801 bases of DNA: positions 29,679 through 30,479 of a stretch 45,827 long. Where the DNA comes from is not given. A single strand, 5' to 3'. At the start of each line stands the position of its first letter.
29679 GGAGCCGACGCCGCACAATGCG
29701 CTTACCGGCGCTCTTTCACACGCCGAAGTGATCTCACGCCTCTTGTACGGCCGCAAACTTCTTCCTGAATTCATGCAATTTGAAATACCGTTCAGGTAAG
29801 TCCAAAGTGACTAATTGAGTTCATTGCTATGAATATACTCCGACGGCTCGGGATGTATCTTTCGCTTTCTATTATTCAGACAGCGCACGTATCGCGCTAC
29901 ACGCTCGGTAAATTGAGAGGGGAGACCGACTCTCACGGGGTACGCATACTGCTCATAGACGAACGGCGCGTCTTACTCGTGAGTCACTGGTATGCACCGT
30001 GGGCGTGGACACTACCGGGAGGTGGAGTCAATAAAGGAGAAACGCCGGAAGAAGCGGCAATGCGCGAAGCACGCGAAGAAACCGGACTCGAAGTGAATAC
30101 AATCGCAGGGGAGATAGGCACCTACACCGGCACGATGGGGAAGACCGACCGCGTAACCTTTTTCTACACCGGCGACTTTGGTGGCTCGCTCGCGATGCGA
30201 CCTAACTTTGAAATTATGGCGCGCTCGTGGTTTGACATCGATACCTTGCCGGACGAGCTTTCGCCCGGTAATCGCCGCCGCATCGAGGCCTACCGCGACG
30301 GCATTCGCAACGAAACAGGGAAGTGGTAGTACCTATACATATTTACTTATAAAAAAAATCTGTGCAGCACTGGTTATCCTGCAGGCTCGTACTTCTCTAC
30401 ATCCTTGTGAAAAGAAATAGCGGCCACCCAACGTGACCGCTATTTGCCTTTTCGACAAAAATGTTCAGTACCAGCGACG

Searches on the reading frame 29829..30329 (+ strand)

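Call 58: search_protein_families(library=pfam, proteins=[window:29829-30329:+], max_evalue=0.001)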
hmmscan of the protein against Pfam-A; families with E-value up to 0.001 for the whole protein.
window:29829-30329:+ (166 aa): 1 family
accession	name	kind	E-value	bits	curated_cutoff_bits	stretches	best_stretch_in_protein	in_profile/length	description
PF00293.34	NUDIX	-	6.4e-23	81.7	21.1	1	37-152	5-131/134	NUDIX domain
